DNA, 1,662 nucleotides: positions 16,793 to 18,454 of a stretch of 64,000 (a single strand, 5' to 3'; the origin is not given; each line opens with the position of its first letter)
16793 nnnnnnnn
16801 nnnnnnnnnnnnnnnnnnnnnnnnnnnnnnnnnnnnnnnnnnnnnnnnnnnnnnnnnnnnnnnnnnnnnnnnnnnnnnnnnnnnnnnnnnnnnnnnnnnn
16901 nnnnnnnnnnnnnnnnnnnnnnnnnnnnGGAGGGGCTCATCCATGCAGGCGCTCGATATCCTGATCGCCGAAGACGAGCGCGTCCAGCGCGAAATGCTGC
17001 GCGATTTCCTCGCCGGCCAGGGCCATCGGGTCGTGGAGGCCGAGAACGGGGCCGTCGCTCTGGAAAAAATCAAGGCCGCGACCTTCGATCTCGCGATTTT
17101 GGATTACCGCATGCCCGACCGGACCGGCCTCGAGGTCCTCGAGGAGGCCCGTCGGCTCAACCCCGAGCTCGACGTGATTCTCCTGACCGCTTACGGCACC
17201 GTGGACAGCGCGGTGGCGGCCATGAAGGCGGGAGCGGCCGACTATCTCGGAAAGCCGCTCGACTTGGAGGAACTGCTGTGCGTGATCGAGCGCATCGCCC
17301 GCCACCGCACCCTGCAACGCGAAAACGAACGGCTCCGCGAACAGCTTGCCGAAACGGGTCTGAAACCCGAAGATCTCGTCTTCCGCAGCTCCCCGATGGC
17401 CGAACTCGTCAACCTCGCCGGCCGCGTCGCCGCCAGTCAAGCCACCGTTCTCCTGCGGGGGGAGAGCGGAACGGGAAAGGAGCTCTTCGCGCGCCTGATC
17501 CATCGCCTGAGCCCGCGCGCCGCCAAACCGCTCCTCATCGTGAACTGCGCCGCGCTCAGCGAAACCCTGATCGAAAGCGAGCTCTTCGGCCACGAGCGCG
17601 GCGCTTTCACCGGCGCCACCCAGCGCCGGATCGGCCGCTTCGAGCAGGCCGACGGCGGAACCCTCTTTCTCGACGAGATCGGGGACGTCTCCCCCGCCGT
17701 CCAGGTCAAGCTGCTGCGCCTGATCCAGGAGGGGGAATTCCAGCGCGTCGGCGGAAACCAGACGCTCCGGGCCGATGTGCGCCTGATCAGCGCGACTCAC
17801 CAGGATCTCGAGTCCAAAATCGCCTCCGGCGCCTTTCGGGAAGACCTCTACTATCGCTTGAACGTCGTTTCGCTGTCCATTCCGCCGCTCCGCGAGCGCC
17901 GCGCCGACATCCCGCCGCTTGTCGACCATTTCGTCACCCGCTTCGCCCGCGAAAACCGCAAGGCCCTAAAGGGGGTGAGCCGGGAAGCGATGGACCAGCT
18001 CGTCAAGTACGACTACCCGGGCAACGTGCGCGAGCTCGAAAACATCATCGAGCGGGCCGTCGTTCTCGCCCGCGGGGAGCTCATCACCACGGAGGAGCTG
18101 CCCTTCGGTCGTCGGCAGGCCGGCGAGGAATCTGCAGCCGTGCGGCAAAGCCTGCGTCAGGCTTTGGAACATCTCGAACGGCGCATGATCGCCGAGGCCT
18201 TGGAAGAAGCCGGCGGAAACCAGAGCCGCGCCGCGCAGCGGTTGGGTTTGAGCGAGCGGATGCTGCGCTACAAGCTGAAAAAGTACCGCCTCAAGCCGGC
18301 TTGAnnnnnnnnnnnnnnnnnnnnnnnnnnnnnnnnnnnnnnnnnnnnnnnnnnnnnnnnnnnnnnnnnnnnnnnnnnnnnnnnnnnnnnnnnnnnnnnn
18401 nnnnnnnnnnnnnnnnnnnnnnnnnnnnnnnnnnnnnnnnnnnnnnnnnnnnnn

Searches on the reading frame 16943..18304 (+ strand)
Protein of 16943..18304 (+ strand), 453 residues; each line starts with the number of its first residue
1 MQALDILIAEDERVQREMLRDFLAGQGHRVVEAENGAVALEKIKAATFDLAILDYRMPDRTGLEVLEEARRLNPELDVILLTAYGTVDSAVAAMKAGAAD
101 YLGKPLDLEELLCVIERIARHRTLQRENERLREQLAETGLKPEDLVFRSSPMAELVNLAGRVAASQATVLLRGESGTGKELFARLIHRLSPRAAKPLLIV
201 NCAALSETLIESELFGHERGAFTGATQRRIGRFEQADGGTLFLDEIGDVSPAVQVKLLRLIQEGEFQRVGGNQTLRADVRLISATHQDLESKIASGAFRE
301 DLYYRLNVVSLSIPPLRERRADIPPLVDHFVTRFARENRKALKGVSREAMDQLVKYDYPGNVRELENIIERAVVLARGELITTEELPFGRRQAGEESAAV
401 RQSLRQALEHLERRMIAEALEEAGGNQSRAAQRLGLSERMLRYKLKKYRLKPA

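Call 8: search_protein_families(library=pfam, proteins=[window:16943-18304:+], max_evalue=0.001)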
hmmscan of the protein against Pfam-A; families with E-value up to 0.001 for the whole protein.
window:16943-18304:+ (453 aa): 8 families
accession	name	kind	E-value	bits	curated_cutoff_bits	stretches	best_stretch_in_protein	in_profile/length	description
PF00158.32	Sigma54_activat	-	6.5e-71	237.9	20.2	1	146-311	2-167/168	Sigma-54 interaction domain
PF00072.30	Response_reg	-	6.2e-29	100.9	30.2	1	6-114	1-109/111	Response regulator receiver domain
PF25601.1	AAA_lid_14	-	1e-28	99.4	27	1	317-398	1-82/87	AAA+ ATPase lid domain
PF14532.12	Sigma54_activ_2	-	1.9e-21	77.2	25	1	148-316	3-138/138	Sigma-54 interaction domain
PF02954.25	HTH_8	-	1.3e-14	54.1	22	1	408-448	2-42/42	Bacterial regulatory protein, Fis family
PF07728.20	AAA_5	-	1.3e-08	35.3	22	1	169-286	2-122/139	AAA domain (dynein-related subfamily)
PF07724.20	AAA_2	-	6e-05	23.6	27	1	167-274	4-112/166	AAA domain (Cdc48 subfamily)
PF01078.27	Mg_chelatase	-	0.00062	19.7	20.3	0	163-285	19-156/207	Magnesium chelatase, subunit ChlI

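Call 67: search_protein_families(library=ncbifam, proteins=[window:16943-18304:+], max_evalue=0.0001)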
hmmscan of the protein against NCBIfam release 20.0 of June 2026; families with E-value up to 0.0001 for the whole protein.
window:16943-18304:+ (453 aa): 115 families (the best 25 are shown)
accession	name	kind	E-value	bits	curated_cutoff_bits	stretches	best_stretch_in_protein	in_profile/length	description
NF008469.0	PRK11361.1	equivalog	1.5e-148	495.4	714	1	5-453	6-459/461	acetoacetate metabolism transcriptional regulator AtoC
NF007689.0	PRK10365.1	equivalog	2.5e-140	468.1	760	1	3-445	5-439/441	sigma-54-dependent response regulator transcription factor ZraR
TIGR01818.1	ntrC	equivalog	2.1e-133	445.5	558.6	1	6-447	1-462/463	nitrogen regulation protein NR(I)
TIGR01817.1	nifA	equivalog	2.9e-122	409.1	528.85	1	122-397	174-449/534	nif-specific transcriptional activator NifA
TIGR02915.1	PEP_resp_reg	equivalog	5.2e-121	404.6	502.6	1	6-451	1-445/445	PEP-CTERM-box response regulator transcription factor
NF051870.1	NAssimRespRegNtrX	equivalog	1.7e-115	386.5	600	1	4-447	2-449/452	nitrogen assimilation response regulator NtrX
NF008176.1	PRK10923.1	equivalog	2.1e-110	369.5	620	1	1-392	1-387/469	nitrogen regulation protein NR(I)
NF041946.1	LuxO_transreg_Vib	equivalog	2.4e-107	359.6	800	1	17-448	10-460/463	quorum-sensing sigma-54 dependent transcriptional regulator LuxO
NF050807.1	TransRegFlbDCaul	equivalog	3.7e-107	359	750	1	26-449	23-439/454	sigma-54-dependent transcriptional regulator FlbD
NF011695.0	PRK15115.1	equivalog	2.1e-104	349.7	763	1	5-445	8-432/445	two-component system response regulator GlrR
NF041552.1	TF_PrdR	equivalog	2.6e-103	346.4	795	1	141-448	265-576/577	sigma-54 dependent transcriptional regulator PrdR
NF049963.1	RespRegFlgRCampy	domain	3.4e-101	339.2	750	1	6-450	3-429/429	fla regulon two-component system response regulator FlgR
NF003451.0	PRK05022.1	equivalog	8e-100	335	476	1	116-449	163-509/512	nitric oxide reductase transcriptional regulator NorR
NF038308.1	RNA_repair_RtcR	equivalog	2.5e-98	330.2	650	1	90-449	126-517/530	RNA repair transcriptional activator RtcR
NF041906.1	V4R_TF_MobR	exception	8.2e-93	311.7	999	1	148-448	237-544/544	phenol degradation transcriptional regulator MobR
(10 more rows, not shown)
